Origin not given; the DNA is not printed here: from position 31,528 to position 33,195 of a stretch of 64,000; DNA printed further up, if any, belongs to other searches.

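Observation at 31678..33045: PAICS-like PurC-PurE fusion in a bacterium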

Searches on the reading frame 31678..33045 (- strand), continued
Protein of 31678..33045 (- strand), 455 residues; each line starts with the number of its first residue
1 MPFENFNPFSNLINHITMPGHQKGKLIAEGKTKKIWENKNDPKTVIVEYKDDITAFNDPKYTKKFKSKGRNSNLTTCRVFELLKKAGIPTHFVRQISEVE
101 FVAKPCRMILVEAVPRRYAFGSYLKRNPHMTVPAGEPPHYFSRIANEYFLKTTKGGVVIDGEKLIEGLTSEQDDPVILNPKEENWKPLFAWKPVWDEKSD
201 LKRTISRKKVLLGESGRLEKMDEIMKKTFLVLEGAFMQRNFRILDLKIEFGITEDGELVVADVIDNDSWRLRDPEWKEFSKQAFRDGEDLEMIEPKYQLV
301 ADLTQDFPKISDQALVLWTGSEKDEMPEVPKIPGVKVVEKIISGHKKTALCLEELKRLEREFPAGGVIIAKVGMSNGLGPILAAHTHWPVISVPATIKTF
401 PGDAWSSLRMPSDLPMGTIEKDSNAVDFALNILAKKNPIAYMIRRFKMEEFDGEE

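Call 6: find_homologous_proteins(query=window:31678-33045:-, max_evalue=0.00001)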
Query window:31678-33045:- (455 aa): 4389 proteins with E <= 0.00001 among 8000 candidates; the best 120 are listed.
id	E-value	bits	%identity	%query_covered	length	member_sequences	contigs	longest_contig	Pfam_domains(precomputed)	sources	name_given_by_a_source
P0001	0.0e+0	1043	100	100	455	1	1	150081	PF01259.25,PF00731.27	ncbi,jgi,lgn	ncbi:MAG: phosphoribosylaminoimidazolesuccinocarboxamide synthase [Parcubacteria group bacterium]|jg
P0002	3.2e-262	888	86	96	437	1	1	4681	PF01259.25,PF00731.27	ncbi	-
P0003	1.9e-256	869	86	96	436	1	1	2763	PF01259.25,PF00731.27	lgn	-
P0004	1.4e-253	860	84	96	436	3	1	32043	PF01259.25,PF00731.27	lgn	-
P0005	2.2e-253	859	84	96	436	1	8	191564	PF01259.25,PF00731.27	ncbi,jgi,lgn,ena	-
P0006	2.6e-247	839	82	96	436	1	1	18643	PF01259.25,PF00731.27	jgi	jgi:phosphoribosylaminoimidazole-succinocarboxamide synthase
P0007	3.8e-247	838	83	96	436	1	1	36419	PF01259.25,PF00731.27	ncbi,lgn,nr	ncbi:MAG: phosphoribosylaminoimidazolesuccinocarboxamide synthase [Candidatus Moranbacteria bacteriu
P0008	1.1e-245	834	81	96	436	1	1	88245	PF01259.25,PF00731.27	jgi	jgi:phosphoribosylaminoimidazole carboxylase / phosphoribosylaminoimidazole-succinocarboxamide synth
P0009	1.9e-245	833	81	96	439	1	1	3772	PF01259.25,PF00731.27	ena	-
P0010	9.6e-245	831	81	96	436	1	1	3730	PF01259.25,PF00731.27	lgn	-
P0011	5.0e-240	815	78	96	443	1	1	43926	PF01259.25,PF00731.27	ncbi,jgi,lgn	ncbi:MAG: phosphoribosylaminoimidazolesuccinocarboxamide synthase [Parcubacteria group bacterium]|jg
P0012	2.2e-233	793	76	96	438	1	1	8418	PF01259.25,PF00731.27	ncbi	-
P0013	2.6e-229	780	77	96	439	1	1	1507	PF01259.25,PF00731.27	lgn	-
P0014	2.2e-228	777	75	96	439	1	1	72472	PF01259.25,PF00731.27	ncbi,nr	ncbi:MAG: hypothetical protein A3J76_01505 [Candidatus Moranbacteria bacterium RBG_13_45_13]|nr:MAG:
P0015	3.9e-227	773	74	96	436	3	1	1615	PF01259.25,PF00731.27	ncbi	-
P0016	1.2e-226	771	75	96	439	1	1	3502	PF01259.25,PF00731.27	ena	-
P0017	3.3e-224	763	74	96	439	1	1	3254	PF01259.25,PF00731.27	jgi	jgi:phosphoribosylaminoimidazole carboxylase/phosphoribosylaminoimidazole-succinocarboxamide synthas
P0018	5.5e-219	746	73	96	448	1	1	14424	PF01259.25,PF00731.27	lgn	-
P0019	8.9e-219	745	73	96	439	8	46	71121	PF01259.25,PF00731.27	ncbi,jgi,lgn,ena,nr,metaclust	ncbi:MAG: hypothetical protein COZ28_03275 [Candidatus Moranbacteria bacterium CG_4_10_14_3_um_filte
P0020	8.8e-174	597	78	71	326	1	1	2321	PF01259.25,PF00731.27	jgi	jgi:phosphoribosylaminoimidazole carboxylase PurE protein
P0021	2.5e-146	506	54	95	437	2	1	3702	PF01259.25,PF00731.27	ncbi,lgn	-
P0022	2.6e-143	496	54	95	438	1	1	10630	PF01259.25,PF00731.27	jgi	jgi:phosphoribosylaminoimidazole carboxylase / phosphoribosylaminoimidazole-succinocarboxamide synth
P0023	5.0e-142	492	52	95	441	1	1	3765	PF01259.25,PF00731.27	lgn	-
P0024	2.6e-141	490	54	95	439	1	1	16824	PF01259.25,PF00731.27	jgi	jgi:phosphoribosylaminoimidazole carboxylase/phosphoribosylaminoimidazole-succinocarboxamide synthas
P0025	6.8e-141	488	52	95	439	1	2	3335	PF01259.25,PF00731.27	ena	-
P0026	7.0e-141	488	52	95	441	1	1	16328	PF01259.25,PF00731.27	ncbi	-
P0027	2.0e-140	487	52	96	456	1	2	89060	PF01259.25,PF00731.27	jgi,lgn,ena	jgi:phosphoribosylaminoimidazole carboxylase/phosphoribosylaminoimidazole-succinocarboxamide synthas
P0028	2.6e-140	486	53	95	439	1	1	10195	PF01259.25,PF00731.27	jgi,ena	-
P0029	4.1e-140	486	53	96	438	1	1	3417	PF01259.25,PF00731.27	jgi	jgi:phosphoribosylaminoimidazole carboxylase/phosphoribosylaminoimidazole-succinocarboxamide synthas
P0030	4.4e-140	486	52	95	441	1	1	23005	PF01259.25,PF00731.27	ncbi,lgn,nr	ncbi:hypothetical protein EPO05_05025 [Patescibacteria group bacterium]|nr:MAG: hypothetical protein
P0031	1.1e-139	484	52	96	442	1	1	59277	PF01259.25,PF00731.27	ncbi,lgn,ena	-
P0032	2.1e-139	483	52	98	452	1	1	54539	PF01259.25,PF00731.27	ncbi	ncbi:MAG: phosphoribosylaminoimidazolesuccinocarboxamide synthase [Patescibacteria group bacterium]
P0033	2.3e-139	483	51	95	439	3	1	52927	PF01259.25,PF00731.27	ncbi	-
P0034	3.5e-139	483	51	95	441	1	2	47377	PF01259.25,PF00731.27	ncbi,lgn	-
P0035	3.6e-139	483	52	95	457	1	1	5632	PF01259.25,PF00731.27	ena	-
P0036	3.6e-139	483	54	96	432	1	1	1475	PF01259.25,PF00731.27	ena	-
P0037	7.5e-139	481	53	95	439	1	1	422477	PF01259.25,PF00731.27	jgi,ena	-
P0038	1.0e-138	481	53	95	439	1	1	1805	PF01259.25,PF00731.27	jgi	jgi:phosphoribosylaminoimidazole carboxylase/phosphoribosylaminoimidazole-succinocarboxamide synthas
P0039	1.5e-138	480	51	95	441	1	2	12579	PF01259.25,PF00731.27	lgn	-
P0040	1.8e-138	480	51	95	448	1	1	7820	PF01259.25,PF00731.27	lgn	-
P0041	2.7e-138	480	51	95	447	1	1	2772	PF01259.25,PF00731.27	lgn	-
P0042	4.1e-138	479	52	95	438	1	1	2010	PF01259.25,PF00731.27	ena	-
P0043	6.1e-138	478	53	95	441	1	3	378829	PF01259.25,PF00731.27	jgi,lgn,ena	jgi:phosphoribosylaminoimidazole carboxylase/phosphoribosylaminoimidazole-succinocarboxamide synthas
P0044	7.5e-138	478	52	96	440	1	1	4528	PF01259.25,PF00731.27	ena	-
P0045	1.1e-137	478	52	95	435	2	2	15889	PF01259.25,PF00731.27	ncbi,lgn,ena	ncbi:MAG: phosphoribosylaminoimidazolesuccinocarboxamide synthase [Patescibacteria group bacterium]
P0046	1.3e-137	477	53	95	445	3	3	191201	PF01259.25,PF00731.27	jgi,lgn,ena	jgi:phosphoribosylaminoimidazole carboxylase PurE protein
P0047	1.4e-137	477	53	96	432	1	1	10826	PF01259.25,PF00731.27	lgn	-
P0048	1.4e-137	477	53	96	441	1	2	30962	PF01259.25,PF00731.27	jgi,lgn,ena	-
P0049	2.6e-137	476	53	95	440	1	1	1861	PF01259.25,PF00731.27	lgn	-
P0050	4.6e-137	476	51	96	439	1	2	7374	PF01259.25,PF00731.27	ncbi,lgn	-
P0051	4.7e-137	476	53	95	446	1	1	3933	PF01259.25,PF00731.27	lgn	-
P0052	4.7e-137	476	51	95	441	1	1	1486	PF01259.25,PF00731.27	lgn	-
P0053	6.5e-137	475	53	95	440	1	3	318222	PF01259.25,PF00731.27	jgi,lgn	jgi:phosphoribosylaminoimidazole-succinocarboxamide synthase/phosphoribosylcarboxyaminoimidazole (NC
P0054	7.0e-137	475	51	95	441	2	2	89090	PF01259.25,PF00731.27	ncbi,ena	ncbi:MAG: phosphoribosylaminoimidazolesuccinocarboxamide synthase [Patescibacteria group bacterium]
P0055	7.2e-137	475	53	95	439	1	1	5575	PF01259.25,PF00731.27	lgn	-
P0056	8.2e-137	475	52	95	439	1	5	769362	PF01259.25,PF00731.27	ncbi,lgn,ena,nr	ncbi:AIR carboxylase family protein [Candidatus Parcubacteria bacterium]|nr:AIR carboxylase family p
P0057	9.3e-137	475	51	95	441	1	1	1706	PF01259.25,PF00731.27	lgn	-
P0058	1.1e-136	474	52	95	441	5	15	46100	PF01259.25,PF00731.27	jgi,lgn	jgi:phosphoribosylaminoimidazole carboxylase/phosphoribosylaminoimidazole-succinocarboxamide synthas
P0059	1.1e-136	474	51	95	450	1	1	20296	PF01259.25,PF00731.27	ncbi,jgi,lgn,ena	ncbi:MAG: phosphoribosylaminoimidazolesuccinocarboxamide synthase [Minisyncoccia bacterium]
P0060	1.3e-136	474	52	95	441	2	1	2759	PF01259.25,PF00731.27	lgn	-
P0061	1.3e-136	474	52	95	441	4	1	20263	PF01259.25,PF00731.27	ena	-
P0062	1.5e-136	474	53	95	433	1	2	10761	PF01259.25,PF00731.27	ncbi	-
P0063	2.2e-136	473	51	95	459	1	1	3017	PF01259.25,PF00731.27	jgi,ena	-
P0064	2.3e-136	473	53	95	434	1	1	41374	PF01259.25,PF00731.27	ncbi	-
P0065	2.4e-136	473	51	95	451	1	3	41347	PF01259.25,PF00731.27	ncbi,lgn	-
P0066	2.9e-136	473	53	95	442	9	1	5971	PF01259.25,PF00731.27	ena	-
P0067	3.8e-136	473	52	96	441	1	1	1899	PF01259.25,PF00731.27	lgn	-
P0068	4.4e-136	472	52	96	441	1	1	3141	PF01259.25,PF00731.27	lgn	-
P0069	6.4e-136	472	51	93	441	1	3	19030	PF01259.25,PF00731.27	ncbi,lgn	-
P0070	7.9e-136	472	52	95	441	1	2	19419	PF01259.25,PF00731.27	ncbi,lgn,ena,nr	ncbi:AIR carboxylase family protein [Candidatus Parcubacteria bacterium]|nr:AIR carboxylase family p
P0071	1.2e-135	471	51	95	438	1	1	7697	PF01259.25,PF00731.27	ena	-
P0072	1.5e-135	471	52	95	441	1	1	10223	PF01259.25,PF00731.27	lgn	-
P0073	2.1e-135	470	50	96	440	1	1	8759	PF01259.25,PF00731.27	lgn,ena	-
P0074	2.1e-135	470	53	94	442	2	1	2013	PF01259.25,PF00731.27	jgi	-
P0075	2.2e-135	470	53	95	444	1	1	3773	PF01259.25,PF00731.27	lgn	-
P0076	2.3e-135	470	53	95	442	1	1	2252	PF01259.25,PF00731.27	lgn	-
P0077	2.9e-135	470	51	96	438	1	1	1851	PF01259.25,PF00731.27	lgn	-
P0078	3.0e-135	470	51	95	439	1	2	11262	PF01259.25,PF00731.27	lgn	-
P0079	3.8e-135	469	53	95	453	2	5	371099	PF01259.25,PF00731.27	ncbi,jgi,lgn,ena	-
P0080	6.3e-135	469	51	95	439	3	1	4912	PF01259.25,PF00731.27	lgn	-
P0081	6.5e-135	469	52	94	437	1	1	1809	PF01259.25,PF00731.27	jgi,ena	-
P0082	8.0e-135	468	51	96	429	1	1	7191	PF01259.25,PF00731.27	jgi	jgi:phosphoribosylaminoimidazole carboxylase/phosphoribosylaminoimidazole-succinocarboxamide synthas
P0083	8.7e-135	468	51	95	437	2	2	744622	PF01259.25,PF00731.27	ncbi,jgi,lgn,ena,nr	ncbi:AIR carboxylase family protein [Patescibacteria group bacterium]|nr:AIR carboxylase family prot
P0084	2.6e-134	467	51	95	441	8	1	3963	PF01259.25,PF00731.27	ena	-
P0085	2.7e-134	466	51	95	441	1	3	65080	PF01259.25,PF00731.27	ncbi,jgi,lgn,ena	-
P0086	2.9e-134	466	52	95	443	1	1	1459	PF01259.25,PF00731.27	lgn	-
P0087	3.5e-134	466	53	95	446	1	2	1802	PF01259.25,PF00731.27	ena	-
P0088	3.5e-134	466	50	95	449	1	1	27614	PF01259.25,PF00731.27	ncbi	-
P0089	4.0e-134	466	51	94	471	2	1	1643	PF01259.25,PF00731.27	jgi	-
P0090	5.9e-134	465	51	95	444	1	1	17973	PF01259.25,PF00731.27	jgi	jgi:phosphoribosylaminoimidazole-succinocarboxamide synthase/phosphoribosylcarboxyaminoimidazole (NC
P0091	6.8e-134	465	51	96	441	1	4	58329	PF01259.25,PF00731.27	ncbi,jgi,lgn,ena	-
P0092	7.2e-134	465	51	95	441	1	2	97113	PF01259.25,PF00731.27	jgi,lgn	-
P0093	9.2e-134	465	51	95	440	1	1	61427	PF01259.25,PF00731.27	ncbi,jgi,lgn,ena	-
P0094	1.3e-133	464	50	95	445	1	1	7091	PF01259.25,PF00731.27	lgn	-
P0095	1.7e-133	464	50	95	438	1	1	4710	PF01259.25,PF00731.27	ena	-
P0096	2.6e-133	463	53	95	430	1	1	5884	PF01259.25,PF00731.27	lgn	-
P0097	4.3e-133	463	53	95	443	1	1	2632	PF01259.25,PF00731.27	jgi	jgi:phosphoribosylaminoimidazole carboxylase/phosphoribosylaminoimidazole-succinocarboxamide synthas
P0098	6.9e-133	462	51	95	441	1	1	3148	PF01259.25,PF00731.27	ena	-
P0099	7.0e-133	462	51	95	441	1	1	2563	PF01259.25,PF00731.27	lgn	-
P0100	7.1e-133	462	52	96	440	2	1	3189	PF01259.25,PF00731.27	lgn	-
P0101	8.3e-133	462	51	96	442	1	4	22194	PF01259.25,PF00731.27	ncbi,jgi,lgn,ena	-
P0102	1.2e-132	461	53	95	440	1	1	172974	PF01259.25,PF00731.27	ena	-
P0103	1.7e-132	461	50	95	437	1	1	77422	PF01259.25,PF00731.27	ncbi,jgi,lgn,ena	ncbi:MAG: phosphoribosylaminoimidazolesuccinocarboxamide synthase [Patescibacteria group bacterium]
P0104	1.7e-132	461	51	95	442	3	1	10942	PF01259.25,PF00731.27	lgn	-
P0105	1.8e-132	460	51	96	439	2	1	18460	PF01259.25,PF00731.27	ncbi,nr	ncbi:MAG: AIR carboxylase family protein [Candidatus Pacebacteria bacterium]|nr:AIR carboxylase fami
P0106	2.0e-132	460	50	95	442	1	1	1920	PF01259.25,PF00731.27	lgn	-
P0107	3.3e-132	460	51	95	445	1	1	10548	PF01259.25,PF00731.27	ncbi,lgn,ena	-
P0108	3.5e-132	460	49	95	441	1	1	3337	PF01259.25,PF00731.27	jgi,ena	-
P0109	4.1e-132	459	52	95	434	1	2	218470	PF01259.25,PF00731.27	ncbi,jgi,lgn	jgi:phosphoribosylaminoimidazole carboxylase/phosphoribosylaminoimidazole-succinocarboxamide synthas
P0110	4.6e-132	459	52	94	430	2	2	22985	PF01259.25,PF00731.27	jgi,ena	-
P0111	4.9e-132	459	53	94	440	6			PF01259.25,PF00731.27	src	-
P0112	1.1e-131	458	51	95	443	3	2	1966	PF01259.25,PF00731.27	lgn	-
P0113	1.2e-131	458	51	96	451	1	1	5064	PF01259.25,PF00731.27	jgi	jgi:phosphoribosylaminoimidazole carboxylase / phosphoribosylaminoimidazole-succinocarboxamide synth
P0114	1.5e-131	457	51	95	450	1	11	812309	PF01259.25,PF00731.27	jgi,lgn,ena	jgi:phosphoribosylaminoimidazole carboxylase / phosphoribosylaminoimidazole-succinocarboxamide synth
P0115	1.8e-131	457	48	97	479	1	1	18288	PF01259.25,PF00731.27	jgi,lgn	jgi:phosphoribosylaminoimidazole carboxylase/phosphoribosylaminoimidazole-succinocarboxamide synthas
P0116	1.9e-131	457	50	95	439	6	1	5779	PF01259.25,PF00731.27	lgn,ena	-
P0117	1.9e-131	457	51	95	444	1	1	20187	PF01259.25,PF00731.27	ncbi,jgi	ncbi:MAG: phosphoribosylaminoimidazolesuccinocarboxamide synthase [Patescibacteria group bacterium]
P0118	2.3e-131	457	52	95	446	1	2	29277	PF01259.25,PF00731.27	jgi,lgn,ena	-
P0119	7.9e-131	455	51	95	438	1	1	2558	PF01259.25,PF00731.27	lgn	-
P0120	8.3e-131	455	51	93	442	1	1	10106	PF01259.25,PF00731.27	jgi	-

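Call 10: find_encoding_contigs(protein=P0001, flank=10000, max_places=3)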
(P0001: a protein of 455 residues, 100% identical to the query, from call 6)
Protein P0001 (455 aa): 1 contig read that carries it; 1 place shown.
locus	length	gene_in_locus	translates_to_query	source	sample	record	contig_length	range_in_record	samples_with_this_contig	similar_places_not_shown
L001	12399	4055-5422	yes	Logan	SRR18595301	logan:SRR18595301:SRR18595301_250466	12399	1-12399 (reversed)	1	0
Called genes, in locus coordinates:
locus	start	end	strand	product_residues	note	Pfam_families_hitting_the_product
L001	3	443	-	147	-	?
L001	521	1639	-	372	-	PF00149:Metallophos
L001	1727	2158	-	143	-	PF18936:DUF5684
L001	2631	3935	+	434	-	PF00206:Lyase_1, PF10397:ADSL_C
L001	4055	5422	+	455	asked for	PF01259:SAICAR_synt, PF00731:AIRC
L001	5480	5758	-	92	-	PF00708:Acylphosphatase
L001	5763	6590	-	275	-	PF01522:Polysacc_deac_1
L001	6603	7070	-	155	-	PF00881:Nitroreductase, PF14512:TM1586_NiRdase (faint), PF00881:Nitroreductase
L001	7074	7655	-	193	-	PF01161:PBP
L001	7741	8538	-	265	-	PF00215:OMPdecase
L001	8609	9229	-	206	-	-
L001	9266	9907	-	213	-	PF00156:Pribosyltran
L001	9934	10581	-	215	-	PF02592:Vut_1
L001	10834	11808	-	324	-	-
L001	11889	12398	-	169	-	?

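Call 14: find_encoding_contigs(protein=P0056, flank=10000, max_places=2)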
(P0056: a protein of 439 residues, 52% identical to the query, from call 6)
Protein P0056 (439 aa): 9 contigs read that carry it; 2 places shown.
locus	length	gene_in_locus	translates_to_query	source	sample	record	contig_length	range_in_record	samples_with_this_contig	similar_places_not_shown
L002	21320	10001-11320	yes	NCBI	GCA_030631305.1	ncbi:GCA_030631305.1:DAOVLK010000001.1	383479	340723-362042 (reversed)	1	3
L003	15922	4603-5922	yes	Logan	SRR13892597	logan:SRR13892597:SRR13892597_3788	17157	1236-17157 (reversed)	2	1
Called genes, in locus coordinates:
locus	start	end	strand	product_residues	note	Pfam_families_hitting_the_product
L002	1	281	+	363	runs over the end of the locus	PF04055:Radical_SAM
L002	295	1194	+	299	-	PF04055:Radical_SAM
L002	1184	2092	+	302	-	PF04055:Radical_SAM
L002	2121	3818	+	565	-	PF18911:PKD_4 (weak)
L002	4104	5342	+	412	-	PF00082:Peptidase_S8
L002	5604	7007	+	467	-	PF06123:CreD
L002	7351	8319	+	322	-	-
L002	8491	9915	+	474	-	PF00206:Lyase_1, PF08328:ASL_C (weak)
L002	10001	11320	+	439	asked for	PF01259:SAICAR_synt, PF00731:AIRC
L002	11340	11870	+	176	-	PF13521:AAA_28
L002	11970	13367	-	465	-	-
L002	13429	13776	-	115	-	-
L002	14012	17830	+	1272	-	PF18076:FGAR-AT_N, PF18072:FGAR-AT_linker (weak), PF02769:AIRS_C, PF22689:FGAR-AT_PurM_N-like, PF02769:AIRS_C, PF13507:GATase_5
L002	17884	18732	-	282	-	-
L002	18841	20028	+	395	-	-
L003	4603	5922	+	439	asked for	PF01259:SAICAR_synt, PF00731:AIRC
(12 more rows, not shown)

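Call 15: find_encoding_contigs(protein=P0114, flank=10000, max_places=2)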
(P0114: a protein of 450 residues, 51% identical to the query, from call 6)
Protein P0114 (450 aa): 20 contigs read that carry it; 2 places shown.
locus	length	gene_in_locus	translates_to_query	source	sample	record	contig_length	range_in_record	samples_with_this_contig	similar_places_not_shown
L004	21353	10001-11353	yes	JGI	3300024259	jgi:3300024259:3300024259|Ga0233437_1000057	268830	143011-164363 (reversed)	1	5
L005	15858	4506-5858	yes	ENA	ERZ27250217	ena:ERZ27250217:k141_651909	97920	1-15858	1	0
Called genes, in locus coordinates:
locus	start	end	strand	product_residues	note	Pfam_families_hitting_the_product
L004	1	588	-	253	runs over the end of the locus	PF07650:KH_2, PF00189:Ribosomal_S3_C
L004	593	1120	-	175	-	PF00237:Ribosomal_L22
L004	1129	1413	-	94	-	PF00203:Ribosomal_S19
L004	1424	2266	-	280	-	PF00181:Ribosomal_L2_N, PF03947:Ribosomal_L2_C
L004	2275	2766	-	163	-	PF00276:Ribosomal_L23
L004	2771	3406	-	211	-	PF00573:Ribosomal_L4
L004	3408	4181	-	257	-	PF00297:Ribosomal_L3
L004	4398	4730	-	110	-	PF00338:Ribosomal_S10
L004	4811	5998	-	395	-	PF00009:GTP_EFTU, PF03144:GTP_EFTU_D2, PF03143:GTP_EFTU_D3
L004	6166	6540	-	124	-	-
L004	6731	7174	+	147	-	-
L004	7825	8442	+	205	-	-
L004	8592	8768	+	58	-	-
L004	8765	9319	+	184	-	-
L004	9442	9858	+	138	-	-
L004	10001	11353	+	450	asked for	PF01259:SAICAR_synt, PF00731:AIRC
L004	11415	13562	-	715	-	PF00009:GTP_EFTU, PF22042:EF-G_D2, PF03144:GTP_EFTU_D2, PF14492:EFG_III, PF16658:RF3_C, PF03764:EFG_IV, PF00679:EFG_C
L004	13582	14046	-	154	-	PF00177:Ribosomal_S7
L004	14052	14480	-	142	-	PF00164:Ribosom_S12_S23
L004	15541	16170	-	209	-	PF02163:Peptidase_M50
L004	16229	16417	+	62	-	PF00830:Ribosomal_L28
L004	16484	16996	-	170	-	-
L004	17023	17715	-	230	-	PF00702:Hydrolase, PF13419:HAD_2, PF13242:Hydrolase_like (weak)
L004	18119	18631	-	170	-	PF00334:NDK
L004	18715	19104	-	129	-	PF00072:Response_reg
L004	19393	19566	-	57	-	-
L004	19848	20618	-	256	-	PF00753:Lactamase_B, PF23023:Anti-Pycsar_Apyc1 (weak), PF12706:Lactamase_B_2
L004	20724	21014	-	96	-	PF01541:GIY-YIG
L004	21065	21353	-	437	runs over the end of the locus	PF03772:Competence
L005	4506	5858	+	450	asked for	PF01259:SAICAR_synt, PF00731:AIRC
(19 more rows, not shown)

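Call 25: find_encoding_contigs(protein=P0005, flank=10000, max_places=1)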
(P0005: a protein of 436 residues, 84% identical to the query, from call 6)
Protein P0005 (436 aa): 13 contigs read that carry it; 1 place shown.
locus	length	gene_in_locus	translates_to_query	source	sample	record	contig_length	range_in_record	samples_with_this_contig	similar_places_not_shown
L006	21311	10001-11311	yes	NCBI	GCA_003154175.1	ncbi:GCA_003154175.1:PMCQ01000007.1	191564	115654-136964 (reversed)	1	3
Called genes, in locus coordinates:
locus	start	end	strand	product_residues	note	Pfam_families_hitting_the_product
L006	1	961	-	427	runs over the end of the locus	PF00301:Rubredoxin, PF01070:FMN_dh, PF00478:IMPDH (faint), PF01645:Glu_synthase (weak)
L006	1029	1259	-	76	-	PF10967:DUF2769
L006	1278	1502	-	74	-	-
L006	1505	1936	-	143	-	PF13473:Cupredoxin_1, PF00127:Copper-bind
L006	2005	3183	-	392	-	PF00149:Metallophos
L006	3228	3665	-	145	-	PF18936:DUF5684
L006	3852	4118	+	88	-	PF02583:Trns_repr_metal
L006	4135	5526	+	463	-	PF00403:HMA, PF13386:DsbD_2, PF13473:Cupredoxin_1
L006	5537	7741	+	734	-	PF00403:HMA, PF00122:E1-E2_ATPase, PF00702:Hydrolase, PF08282:Hydrolase_3 (weak)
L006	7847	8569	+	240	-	-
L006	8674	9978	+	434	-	PF00206:Lyase_1, PF10397:ADSL_C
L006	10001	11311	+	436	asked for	PF01259:SAICAR_synt, PF00731:AIRC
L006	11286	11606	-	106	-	PF00708:Acylphosphatase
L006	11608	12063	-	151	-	PF00881:Nitroreductase, PF14512:TM1586_NiRdase (weak), PF00881:Nitroreductase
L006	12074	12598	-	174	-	PF01161:PBP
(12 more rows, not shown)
